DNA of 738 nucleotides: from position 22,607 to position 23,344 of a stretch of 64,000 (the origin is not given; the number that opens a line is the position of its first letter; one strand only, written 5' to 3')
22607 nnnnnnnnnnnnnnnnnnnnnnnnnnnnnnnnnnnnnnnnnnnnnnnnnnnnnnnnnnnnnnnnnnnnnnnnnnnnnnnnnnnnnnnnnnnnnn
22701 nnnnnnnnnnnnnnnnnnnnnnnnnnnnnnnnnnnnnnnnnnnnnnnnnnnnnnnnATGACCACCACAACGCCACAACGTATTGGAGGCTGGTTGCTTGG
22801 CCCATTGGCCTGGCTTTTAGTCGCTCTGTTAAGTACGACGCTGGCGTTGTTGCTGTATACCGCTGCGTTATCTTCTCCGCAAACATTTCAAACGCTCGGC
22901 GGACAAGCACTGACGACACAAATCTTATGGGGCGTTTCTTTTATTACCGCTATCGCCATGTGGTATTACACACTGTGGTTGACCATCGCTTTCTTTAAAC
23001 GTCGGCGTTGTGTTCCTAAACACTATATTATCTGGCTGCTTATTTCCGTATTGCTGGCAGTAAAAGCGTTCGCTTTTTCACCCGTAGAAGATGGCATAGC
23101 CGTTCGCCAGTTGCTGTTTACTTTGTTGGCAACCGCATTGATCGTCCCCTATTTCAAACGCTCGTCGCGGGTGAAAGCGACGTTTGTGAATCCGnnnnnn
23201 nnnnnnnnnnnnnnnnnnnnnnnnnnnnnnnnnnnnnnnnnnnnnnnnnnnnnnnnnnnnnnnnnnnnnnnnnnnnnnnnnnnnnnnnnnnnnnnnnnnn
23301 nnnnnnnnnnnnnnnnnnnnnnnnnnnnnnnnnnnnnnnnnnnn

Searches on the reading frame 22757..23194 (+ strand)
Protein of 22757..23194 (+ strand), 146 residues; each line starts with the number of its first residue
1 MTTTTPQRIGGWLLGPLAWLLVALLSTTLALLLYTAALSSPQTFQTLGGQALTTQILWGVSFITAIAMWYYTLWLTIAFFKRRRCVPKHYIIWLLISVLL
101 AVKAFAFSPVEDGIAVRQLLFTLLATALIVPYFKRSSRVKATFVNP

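Call 6: search_protein_families(library=pfam, proteins=[window:22757-23194:+], max_evalue=0.01)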
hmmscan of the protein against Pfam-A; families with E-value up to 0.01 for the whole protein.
window:22757-23194:+ (146 aa): 1 family
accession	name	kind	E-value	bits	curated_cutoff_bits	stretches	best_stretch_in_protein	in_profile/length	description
PF10754.15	DUF2569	-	2e-39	135.7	26.5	1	6-144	1-143/143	Protein of unknown function (DUF2569)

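Call 25: find_homologous_proteins(query=window:22757-23194:+, max_evalue=0.001)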
Query window:22757-23194:+ (146 aa): 734 proteins with E <= 0.001 among 897 candidates; the best 120 are listed.
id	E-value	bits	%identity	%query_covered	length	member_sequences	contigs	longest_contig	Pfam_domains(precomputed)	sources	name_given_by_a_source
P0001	4.0e-85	301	100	99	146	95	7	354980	PF10754.16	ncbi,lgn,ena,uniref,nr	ncbi:DUF2569 domain-containing protein [Escherichia coli]|uniref:DUF2569 domain-containing protein n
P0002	7.0e-85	300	99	100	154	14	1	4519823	PF10754.16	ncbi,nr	ncbi:conserved hypothetical protein [Shigella boydii Sb227]|nr:conserved hypothetical protein [Shige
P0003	5.2e-84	297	99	100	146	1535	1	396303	PF10754.16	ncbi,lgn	ncbi:TPA: DUF2569 domain-containing protein [Escherichia coli]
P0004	6.6e-84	297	99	100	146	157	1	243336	PF10754.16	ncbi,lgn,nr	ncbi:DUF2569 domain-containing protein [Escherichia coli]|nr:DUF2569 domain-containing protein [Esch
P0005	7.6e-77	274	90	100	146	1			PF10754.16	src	-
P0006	1.3e-74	267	100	89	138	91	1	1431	PF10754.16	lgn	-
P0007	2.2e-73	263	92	100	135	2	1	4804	PF10754.16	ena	-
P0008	2.3e-71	256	84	100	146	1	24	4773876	PF10754.16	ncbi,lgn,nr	ncbi:DUF2569 domain-containing protein [Salmonella enterica]|nr:DUF2569 domain-containing protein [S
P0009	1.6e-70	254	83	100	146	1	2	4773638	PF10754.16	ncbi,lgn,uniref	ncbi:DUF2569 domain-containing protein [Salmonella enterica]|uniref:DUF2569 domain-containing protei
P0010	1.8e-70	253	83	100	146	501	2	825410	PF10754.16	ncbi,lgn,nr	ncbi:DUF2569 domain-containing protein [Salmonella enterica]|nr:DUF2569 domain-containing protein [S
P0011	2.2e-70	253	83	100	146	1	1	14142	PF10754.16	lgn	-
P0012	2.8e-70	253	83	100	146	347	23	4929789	PF10754.16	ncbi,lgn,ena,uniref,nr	ncbi:DUF2569 domain-containing protein [Citrobacter werkmanii]|uniref:DUF2569 domain-containing prot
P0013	3.1e-70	253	83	100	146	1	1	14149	PF10754.16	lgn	-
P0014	4.2e-70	252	90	100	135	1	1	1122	PF10754.16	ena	-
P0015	4.6e-70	252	82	100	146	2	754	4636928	PF10754.16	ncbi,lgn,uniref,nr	ncbi:DUF2569 domain-containing protein [Salmonella enterica]|uniref:DUF2569 domain-containing protei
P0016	5.6e-70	252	82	100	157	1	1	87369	PF10754.16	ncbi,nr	ncbi:inner membrane protein YdgK [Salmonella enterica]|nr:inner membrane protein YdgK [Salmonella en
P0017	1.6e-69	250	83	100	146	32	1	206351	PF10754.16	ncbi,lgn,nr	ncbi:DUF2569 domain-containing protein [Salmonella enterica]|nr:DUF2569 domain-containing protein [S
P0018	2.2e-69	250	82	100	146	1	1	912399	PF10754.16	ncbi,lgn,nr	ncbi:DUF2569 domain-containing protein [Salmonella enterica]|nr:DUF2569 domain-containing protein [S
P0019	2.8e-69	250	82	100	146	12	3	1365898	PF10754.16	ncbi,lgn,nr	ncbi:DUF2569 domain-containing protein [Salmonella enterica]|nr:DUF2569 domain-containing protein [S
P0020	5.9e-69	249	82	100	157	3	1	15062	PF10754.16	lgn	-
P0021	2.4e-68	247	81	100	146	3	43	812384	PF10754.16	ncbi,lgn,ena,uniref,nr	ncbi:DUF2569 domain-containing protein [Citrobacter freundii]|uniref:DUF2569 domain-containing prote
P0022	2.4e-68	247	81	100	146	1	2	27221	PF10754.16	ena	-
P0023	2.5e-68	247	80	100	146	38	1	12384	PF10754.16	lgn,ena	-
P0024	4.0e-68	246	81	100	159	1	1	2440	PF10754.16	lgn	-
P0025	4.7e-68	246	81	100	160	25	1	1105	PF10754.16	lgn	-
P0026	1.2e-67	244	99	82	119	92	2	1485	PF10754.16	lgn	-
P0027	2.2e-67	243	79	100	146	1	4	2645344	PF10754.16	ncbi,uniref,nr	ncbi:DUF2569 domain-containing protein [Citrobacter amalonaticus]|uniref:DUF2569 domain-containing p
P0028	2.3e-67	243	78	100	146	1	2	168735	PF10754.16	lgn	-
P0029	4.5e-67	242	80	100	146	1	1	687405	PF10754.16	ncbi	ncbi:TPA: DUF2569 domain-containing protein [Citrobacter freundii]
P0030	6.2e-67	242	80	100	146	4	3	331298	PF10754.16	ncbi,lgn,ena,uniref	ncbi:DUF2569 domain-containing protein [Citrobacter amalonaticus]|uniref:DUF2569 domain-containing p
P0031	7.4e-67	242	79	100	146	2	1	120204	PF10754.16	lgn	-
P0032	1.1e-66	241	77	100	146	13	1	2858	PF10754.16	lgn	-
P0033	4.0e-66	239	80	100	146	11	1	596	PF10754.16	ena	-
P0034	5.5e-66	239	98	79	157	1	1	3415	PF10754.16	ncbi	-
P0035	1.0e-65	238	87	100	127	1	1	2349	PF10754.16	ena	-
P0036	1.3e-65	238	80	100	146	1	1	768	PF10754.16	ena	-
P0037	1.5e-65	238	79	100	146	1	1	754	PF10754.16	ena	-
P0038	1.7e-65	237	79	100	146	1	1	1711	PF10754.16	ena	-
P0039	2.1e-65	237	80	100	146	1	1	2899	PF10754.16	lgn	-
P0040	2.6e-65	237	77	100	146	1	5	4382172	PF10754.16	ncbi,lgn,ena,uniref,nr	ncbi:DUF2569 domain-containing protein [Citrobacter sp. RHB25-C09]|uniref:DUF2569 domain-containing 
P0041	3.1e-65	236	77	100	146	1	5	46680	PF10754.16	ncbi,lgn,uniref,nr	ncbi:DUF2569 domain-containing protein [Citrobacter sp. Awk 4]|uniref:DUF2569 domain-containing prot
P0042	3.6e-65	236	77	100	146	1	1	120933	PF10754.16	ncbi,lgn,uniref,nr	ncbi:hypothetical protein CJP72_08595 [Citrobacter sp. NCU1]|uniref:DUF2569 domain-containing protei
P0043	4.2e-65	236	80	100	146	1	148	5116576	PF10754.16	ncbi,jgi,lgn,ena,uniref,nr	ncbi:DUF2569 domain-containing protein [Citrobacter farmeri]|uniref:DUF2569 domain-containing protei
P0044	5.0e-65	236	80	100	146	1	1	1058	PF10754.16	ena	-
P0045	1.2e-64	235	79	100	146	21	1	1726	PF10754.16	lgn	-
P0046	1.3e-64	235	79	100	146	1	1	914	PF10754.16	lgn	-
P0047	1.5e-64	234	79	100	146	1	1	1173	PF10754.16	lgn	-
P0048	1.5e-64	234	79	100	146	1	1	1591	PF10754.16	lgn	-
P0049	1.5e-64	234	77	100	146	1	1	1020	PF10754.16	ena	-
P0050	1.8e-64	234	79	100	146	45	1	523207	PF10754.16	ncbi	ncbi:DUF2569 domain-containing protein [Citrobacter amalonaticus]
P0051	1.8e-64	234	78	100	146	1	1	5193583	PF10754.16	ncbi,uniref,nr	ncbi:inner membrane protein [Escherichia coli]|uniref:Inner membrane protein n=1 Tax=Escherichia col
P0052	2.2e-64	234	76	100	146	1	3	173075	PF10754.16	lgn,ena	-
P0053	2.8e-64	233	79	100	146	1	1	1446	PF10754.16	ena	-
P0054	1.6e-63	231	79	100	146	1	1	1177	PF10754.16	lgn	-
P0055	2.4e-63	230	79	100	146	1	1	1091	PF10754.16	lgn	-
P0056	1.8e-62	228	77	100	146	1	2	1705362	PF10754.16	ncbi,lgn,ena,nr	nr:DUF2569 domain-containing protein [uncultured Enterobacter sp.]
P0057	5.9e-62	226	75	100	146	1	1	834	PF10754.16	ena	-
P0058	7.2e-62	226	75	100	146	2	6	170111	PF10754.16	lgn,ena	-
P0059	1.1e-61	225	75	100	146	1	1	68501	PF10754.16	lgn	-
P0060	1.2e-61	225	74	100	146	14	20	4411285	PF10754.16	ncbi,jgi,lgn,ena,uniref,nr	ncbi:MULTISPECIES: DUF2569 domain-containing protein [unclassified Enterobacter]|jgi:hypothetical pr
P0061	1.3e-61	225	74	100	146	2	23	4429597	PF10754.16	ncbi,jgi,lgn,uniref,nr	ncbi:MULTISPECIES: DUF2569 domain-containing protein [unclassified Enterobacter]|uniref:DUF2569 doma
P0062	1.4e-61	225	75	100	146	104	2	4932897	PF10754.16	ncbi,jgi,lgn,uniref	ncbi:DUF2569 domain-containing protein [Leclercia sp. S52]|uniref:DUF2569 domain-containing protein 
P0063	2.8e-61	224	77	100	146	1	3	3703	PF10754.16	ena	-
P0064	1.2e-60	222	74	100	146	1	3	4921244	PF10754.16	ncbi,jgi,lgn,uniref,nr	ncbi:DUF2569 domain-containing protein [Kosakonia sp. BK9b]|uniref:DUF2569 domain-containing protein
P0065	1.6e-60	221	74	100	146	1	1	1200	PF10754.16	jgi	jgi:membrane-associated HD superfamily phosphohydrolase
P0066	1.8e-60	221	85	86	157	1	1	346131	PF00962.29,PF10754.16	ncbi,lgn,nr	ncbi:DUF2569 family protein [Escherichia coli]|nr:DUF2569 family protein [Escherichia coli]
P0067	2.6e-60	221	75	100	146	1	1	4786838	PF10754.16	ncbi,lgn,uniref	ncbi:DUF2569 domain-containing protein [Kosakonia sp. BYX6]|uniref:DUF2569 domain-containing protein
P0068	2.8e-60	220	74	100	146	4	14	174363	PF10754.16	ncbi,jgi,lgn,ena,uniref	ncbi:MAG: DUF2569 domain-containing protein [Silvania sp.]|uniref:DUF2569 domain-containing protein 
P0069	3.7e-60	220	76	100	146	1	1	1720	PF10754.16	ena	-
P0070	4.3e-60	220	76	100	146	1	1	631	PF10754.16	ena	-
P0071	8.0e-60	219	73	100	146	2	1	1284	PF10754.16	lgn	-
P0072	8.5e-60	219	74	100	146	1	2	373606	PF10754.16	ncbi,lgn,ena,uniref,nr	ncbi:Inner membrane protein YdgK [compost metagenome]|uniref:DUF2569 domain-containing protein n=1 T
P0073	1.0e-59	219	76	100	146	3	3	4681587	PF10754.16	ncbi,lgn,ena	-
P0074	1.1e-59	219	72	100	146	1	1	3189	PF10754.16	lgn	-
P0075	1.1e-59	219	76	100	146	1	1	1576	PF10754.16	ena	-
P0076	1.2e-59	218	74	100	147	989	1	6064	PF10754.16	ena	-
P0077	1.2e-59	218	75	100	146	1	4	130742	PF10754.16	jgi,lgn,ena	-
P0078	1.4e-59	218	74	100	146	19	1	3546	PF10754.16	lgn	-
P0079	1.6e-59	218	72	100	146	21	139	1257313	PF10754.16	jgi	jgi:hypothetical protein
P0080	1.9e-59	218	74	100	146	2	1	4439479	PF10754.16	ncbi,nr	ncbi:DUF2569 domain-containing protein [Kosakonia sp. H02]|nr:DUF2569 domain-containing protein [Kos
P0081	2.0e-59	218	73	100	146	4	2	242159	PF10754.16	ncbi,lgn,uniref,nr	ncbi:DUF2569 domain-containing protein [Lelliottia sp. RWM.1]|uniref:DUF2569 domain-containing prote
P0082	3.2e-59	217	83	92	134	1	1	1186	PF10754.16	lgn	-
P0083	3.3e-59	217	74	100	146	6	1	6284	PF10754.16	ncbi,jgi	-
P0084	3.6e-59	217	73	100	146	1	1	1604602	PF10754.16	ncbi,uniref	ncbi:DUF2569 domain-containing protein [Enterobacter wuhouensis]|uniref:DUF2569 domain-containing pr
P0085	4.3e-59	217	72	100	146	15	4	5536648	PF10754.16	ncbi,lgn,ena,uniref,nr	ncbi:DUF2569 domain-containing protein [Kosakonia oryzae]|uniref:DUF2569 domain-containing protein n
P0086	4.7e-59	216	70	100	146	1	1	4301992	PF10754.16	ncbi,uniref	ncbi:DUF2569 domain-containing protein [Klebsiella sp. WOUb02]|uniref:DUF2569 domain-containing prot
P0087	7.5e-59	216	71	100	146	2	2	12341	PF10754.16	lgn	-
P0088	1.5e-58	215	72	100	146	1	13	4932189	PF10754.16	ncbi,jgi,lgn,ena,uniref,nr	ncbi:DUF2569 domain-containing protein [Enterobacter wuhouensis]|jgi:hypothetical protein|uniref:DUF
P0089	1.6e-58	215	75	95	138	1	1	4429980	PF10754.16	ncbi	ncbi:DUF2569 domain-containing protein [Enterobacter sp. SA24]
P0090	2.0e-58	214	71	100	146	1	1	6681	PF10754.16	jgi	-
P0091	2.2e-58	214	73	100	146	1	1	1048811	PF10754.16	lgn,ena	-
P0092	2.3e-58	214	72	100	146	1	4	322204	PF10754.16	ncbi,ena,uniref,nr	ncbi:DUF2569 domain-containing protein [Enterobacter wuhouensis]|uniref:DUF2569 domain-containing pr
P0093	2.4e-58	214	72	100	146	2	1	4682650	PF10754.16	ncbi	ncbi:DUF2569 domain-containing protein [Salmonella enterica]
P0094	2.8e-58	214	72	100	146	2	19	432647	PF10754.16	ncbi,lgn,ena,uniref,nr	ncbi:DUF2569 domain-containing protein [Pseudenterobacter timonensis]|uniref:DUF2569 domain-containi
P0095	3.5e-58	214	82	86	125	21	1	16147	PF10754.16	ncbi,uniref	ncbi:DUF2569 domain-containing protein, partial [Salmonella enterica]|uniref:DUF2569 domain-containi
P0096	5.2e-58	213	73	100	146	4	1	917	PF10754.16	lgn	-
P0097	5.7e-58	213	72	100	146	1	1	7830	PF10754.16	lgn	-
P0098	6.6e-58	213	73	100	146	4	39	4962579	PF10754.16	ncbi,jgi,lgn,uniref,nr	ncbi:MAG: DUF2569 domain-containing protein [Yokenella regensburgei]|jgi:hypothetical protein|uniref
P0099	7.5e-58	213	71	100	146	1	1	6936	PF10754.16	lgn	-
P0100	8.7e-58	212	69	100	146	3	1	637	PF10754.16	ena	-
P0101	9.2e-58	212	77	92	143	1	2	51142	PF10754.16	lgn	-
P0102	9.7e-58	212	69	100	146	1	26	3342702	PF10754.16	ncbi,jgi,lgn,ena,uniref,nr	ncbi:DUF2569 domain-containing protein [Raoultella sp. WB_B2P2-3]|uniref:DUF2569 domain-containing p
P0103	1.2e-57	212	71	100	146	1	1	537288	PF10754.16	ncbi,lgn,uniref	ncbi:DUF2569 domain-containing protein [Vagococcus sp. WN89Y]|uniref:DUF2569 domain-containing prote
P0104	1.3e-57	212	82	100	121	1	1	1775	PF10754.16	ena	-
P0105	2.1e-57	211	68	100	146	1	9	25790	PF10754.16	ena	-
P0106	3.0e-57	211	96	73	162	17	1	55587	PF10754.16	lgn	-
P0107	3.6e-57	210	71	100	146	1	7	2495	PF10754.16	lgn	-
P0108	3.8e-57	210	69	100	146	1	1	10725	PF10754.16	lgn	-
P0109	5.0e-57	210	71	100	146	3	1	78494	PF10754.16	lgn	-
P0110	5.4e-57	210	68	100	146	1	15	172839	PF10754.16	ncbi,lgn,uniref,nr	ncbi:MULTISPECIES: DUF2569 domain-containing protein [unclassified Raoultella]|uniref:DUF2569 domain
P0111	5.5e-57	210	68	100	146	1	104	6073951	PF10754.16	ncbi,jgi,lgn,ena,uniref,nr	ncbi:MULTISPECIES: DUF2569 domain-containing protein [Raoultella]|jgi:hypothetical protein|uniref:DU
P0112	5.6e-57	210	68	100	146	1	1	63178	PF10754.16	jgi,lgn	jgi:hypothetical protein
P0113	6.2e-57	210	68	100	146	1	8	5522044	PF10754.16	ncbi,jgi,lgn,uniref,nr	ncbi:membrane protein [Raoultella ornithinolytica]|jgi:membrane-associated HD superfamily phosphohyd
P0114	7.5e-57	209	68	100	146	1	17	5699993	PF10754.16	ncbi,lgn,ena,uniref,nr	ncbi:uncharacterized protein DUF2569 [Raoultella ornithinolytica]|uniref:Uncharacterized protein DUF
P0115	7.5e-57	209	80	88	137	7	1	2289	PF10754.16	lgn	-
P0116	7.6e-57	209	68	100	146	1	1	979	PF10754.16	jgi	jgi:hypothetical protein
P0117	8.2e-57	209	70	100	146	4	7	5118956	PF10754.16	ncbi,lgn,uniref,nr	ncbi:Protein of unknown function [Kosakonia oryzendophytica]|uniref:DUF2569 domain-containing protei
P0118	1.2e-56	209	68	100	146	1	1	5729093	PF10754.16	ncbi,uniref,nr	ncbi:DUF2569 domain-containing protein [Raoultella terrigena]|uniref:DUF2569 domain-containing prote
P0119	1.3e-56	209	68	100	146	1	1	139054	PF10754.16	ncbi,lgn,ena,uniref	ncbi:DUF2569 domain-containing protein [Raoultella terrigena]|uniref:DUF2569 domain-containing prote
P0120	1.5e-56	208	68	100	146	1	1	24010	PF10754.16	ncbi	ncbi:DUF2569 domain-containing protein [Raoultella terrigena]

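Call 27: find_encoding_contigs(protein=P0015, flank=3000, max_places=1)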
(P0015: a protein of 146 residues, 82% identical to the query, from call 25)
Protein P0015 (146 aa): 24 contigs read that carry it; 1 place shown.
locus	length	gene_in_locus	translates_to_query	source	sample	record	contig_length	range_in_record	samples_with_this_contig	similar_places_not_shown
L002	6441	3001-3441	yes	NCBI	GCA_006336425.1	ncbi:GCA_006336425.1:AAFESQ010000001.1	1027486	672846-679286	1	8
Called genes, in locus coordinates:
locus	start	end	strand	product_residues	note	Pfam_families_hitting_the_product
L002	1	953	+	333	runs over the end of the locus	PF00962:A_deaminase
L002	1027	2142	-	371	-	PF01408:GFO_IDH_MocA, PF02894:GFO_IDH_MocA_C, PF22725:GFO_IDH_MocA_C3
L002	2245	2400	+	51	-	PF24673:Blr_divisome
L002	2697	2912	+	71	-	PF05321:HHA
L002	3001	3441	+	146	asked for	PF10754:DUF2569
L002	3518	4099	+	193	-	PF02508:Rnf-Nqr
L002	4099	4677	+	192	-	PF04060:FeS, PF00037:Fer4 (weak), PF12797:Fer4_2 (weak), PF12837:Fer4_6 (weak), PF13237:Fer4_10, PF14697:Fer4_21, PF13187:Fer4_9 (weak), PF00037:Fer4 (weak), +2 more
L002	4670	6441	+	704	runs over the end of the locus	PF13375:RnfC_N, PF01512:Complex1_51K, PF10531:SLBB, PF13534:Fer4_17 (faint), PF13183:Fer4_8 (weak), PF13237:Fer4_10 (weak), PF12838:Fer4_7, PF13187:Fer4_9 (weak), +4 more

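Call 28: find_encoding_contigs(protein=P0111, flank=3000, max_places=1)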
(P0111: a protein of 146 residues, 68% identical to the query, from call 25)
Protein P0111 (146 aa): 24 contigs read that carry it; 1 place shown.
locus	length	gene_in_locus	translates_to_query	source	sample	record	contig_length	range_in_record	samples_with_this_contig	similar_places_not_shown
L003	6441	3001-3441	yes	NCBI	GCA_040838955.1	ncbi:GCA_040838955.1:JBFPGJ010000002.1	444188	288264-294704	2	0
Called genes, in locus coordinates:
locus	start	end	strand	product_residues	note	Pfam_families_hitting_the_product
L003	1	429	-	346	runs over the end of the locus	PF01408:GFO_IDH_MocA, PF22725:GFO_IDH_MocA_C3, PF02894:GFO_IDH_MocA_C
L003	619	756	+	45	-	PF24673:Blr_divisome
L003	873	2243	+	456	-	PF00232:Glyco_hydro_1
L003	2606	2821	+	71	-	PF05321:HHA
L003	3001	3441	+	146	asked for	PF10754:DUF2569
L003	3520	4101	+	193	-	PF02508:Rnf-Nqr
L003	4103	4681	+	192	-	PF12838:Fer4_7 (faint), PF04060:FeS, PF12797:Fer4_2 (faint), PF00037:Fer4 (weak), PF12837:Fer4_6 (weak), PF13237:Fer4_10, PF14697:Fer4_21, PF13187:Fer4_9 (weak), +1 more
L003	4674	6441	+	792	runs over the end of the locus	PF13375:RnfC_N, PF01512:Complex1_51K, PF10531:SLBB, PF12797:Fer4_2 (faint), PF13237:Fer4_10 (weak), PF12838:Fer4_7, PF13183:Fer4_8 (weak), PF13187:Fer4_9 (weak), +2 more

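Call 33: search_protein_representatives(protein=window:22757-23194:+)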
Query: 146 residues. Proteins with E-value up to 0.001 (for the whole library): 221; up to 1e-10: 67; up to 1e-30: 9. The best 150 are listed.
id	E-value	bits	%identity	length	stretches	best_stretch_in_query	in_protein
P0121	3.9e-54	198.9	100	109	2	71-146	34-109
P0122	1.6e-52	193.6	66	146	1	2-146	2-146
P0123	1.0e-49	184.5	98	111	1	57-146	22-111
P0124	1.2e-49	184.3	74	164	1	1-126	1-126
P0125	9.1e-42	158.8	72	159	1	1-109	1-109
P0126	1.2e-38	148.7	97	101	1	1-79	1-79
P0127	3.0e-36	140.9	75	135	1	56-146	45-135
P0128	3.4e-32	127.7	97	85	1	1-68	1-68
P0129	2.2e-31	125.1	50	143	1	7-146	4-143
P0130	1.1e-30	122.8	98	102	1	1-66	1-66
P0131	2.5e-30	121.7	59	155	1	5-115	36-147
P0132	6.5e-30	120.3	77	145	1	41-111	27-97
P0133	1.0e-29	119.7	78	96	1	71-146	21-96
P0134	2.8e-29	118.3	98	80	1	86-146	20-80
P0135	5.3e-29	117.4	98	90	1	86-146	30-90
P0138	1.2e-27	113.0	44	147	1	7-146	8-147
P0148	4.1e-23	98.3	46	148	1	7-144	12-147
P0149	6.2e-23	97.7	42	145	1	1-146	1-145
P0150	9.1e-23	97.2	41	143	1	7-144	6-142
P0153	1.1e-20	90.4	41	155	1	8-144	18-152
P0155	4.3e-20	88.5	46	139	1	8-146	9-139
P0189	2.0e-10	57.2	36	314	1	3-145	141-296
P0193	1.6e-09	54.2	30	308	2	9-145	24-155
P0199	1.1e-08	51.6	37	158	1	4-145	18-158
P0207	1.8e-07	47.6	35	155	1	2-145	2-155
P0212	3.5e-07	46.7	34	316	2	4-145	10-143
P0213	3.6e-07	46.6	33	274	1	13-145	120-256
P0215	6.1e-07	45.9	33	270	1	5-145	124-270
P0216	7.4e-07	45.6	29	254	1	4-146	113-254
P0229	2.9e-06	43.7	30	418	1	5-145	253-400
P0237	1.2e-05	41.7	37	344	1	5-144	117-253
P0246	2.2e-05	40.8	34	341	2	5-144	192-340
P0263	6.2e-05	39.4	40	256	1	4-144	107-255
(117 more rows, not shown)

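Call 34: find_encoding_contigs(protein=P0129, flank=3000, max_places=2)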
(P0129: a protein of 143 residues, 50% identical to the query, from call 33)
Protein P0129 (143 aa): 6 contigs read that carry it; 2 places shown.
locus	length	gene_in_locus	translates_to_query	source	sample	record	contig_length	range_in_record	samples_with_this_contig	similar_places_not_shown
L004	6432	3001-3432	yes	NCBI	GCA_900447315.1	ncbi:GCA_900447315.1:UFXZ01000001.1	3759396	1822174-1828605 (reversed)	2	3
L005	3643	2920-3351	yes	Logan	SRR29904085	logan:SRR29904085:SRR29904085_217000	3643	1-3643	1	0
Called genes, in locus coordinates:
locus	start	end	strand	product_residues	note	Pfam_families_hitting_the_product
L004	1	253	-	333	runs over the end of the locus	PF13593:SBF_like, PF01758:SBF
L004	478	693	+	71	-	PF05321:HHA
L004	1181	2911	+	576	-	PF01268:FTHFS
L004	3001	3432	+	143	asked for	PF10754:DUF2569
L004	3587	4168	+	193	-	PF02508:Rnf-Nqr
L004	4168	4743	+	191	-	PF04060:FeS, PF12797:Fer4_2 (faint), PF12837:Fer4_6 (weak), PF00037:Fer4 (weak), PF13237:Fer4_10, PF14697:Fer4_21, PF12838:Fer4_7 (weak), PF13187:Fer4_9 (weak), +1 more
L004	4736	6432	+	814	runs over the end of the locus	PF13375:RnfC_N, PF01512:Complex1_51K, PF10531:SLBB, PF12838:Fer4_7, PF13183:Fer4_8, PF13187:Fer4_9 (weak), PF13237:Fer4_10, PF13534:Fer4_17 (weak), +3 more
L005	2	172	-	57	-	?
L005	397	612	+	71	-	PF05321:HHA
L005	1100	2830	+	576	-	PF01268:FTHFS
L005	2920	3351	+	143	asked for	PF10754:DUF2569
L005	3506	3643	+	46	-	?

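Call 35: find_encoding_contigs(protein=P0138, flank=3000, max_places=2)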
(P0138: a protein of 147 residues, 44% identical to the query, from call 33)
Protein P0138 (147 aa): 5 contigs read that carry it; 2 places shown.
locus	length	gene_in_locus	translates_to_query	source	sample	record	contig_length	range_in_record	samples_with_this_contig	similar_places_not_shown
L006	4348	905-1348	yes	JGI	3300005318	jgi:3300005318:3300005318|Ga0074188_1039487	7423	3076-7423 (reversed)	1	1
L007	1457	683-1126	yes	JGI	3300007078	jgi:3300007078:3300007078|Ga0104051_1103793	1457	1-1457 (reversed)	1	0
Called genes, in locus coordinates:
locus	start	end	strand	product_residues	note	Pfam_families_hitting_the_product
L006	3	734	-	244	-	?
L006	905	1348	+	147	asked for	PF10754:DUF2569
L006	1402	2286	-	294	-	PF12833:HTH_18, PF00165:HTH_AraC (weak)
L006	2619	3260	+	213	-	PF00730:HhH-GPD, PF00633:HHH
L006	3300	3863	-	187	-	PF14002:YniB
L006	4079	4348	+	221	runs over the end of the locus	PF00702:Hydrolase, PF13419:HAD_2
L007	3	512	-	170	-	?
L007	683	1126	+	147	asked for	PF10754:DUF2569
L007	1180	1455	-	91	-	?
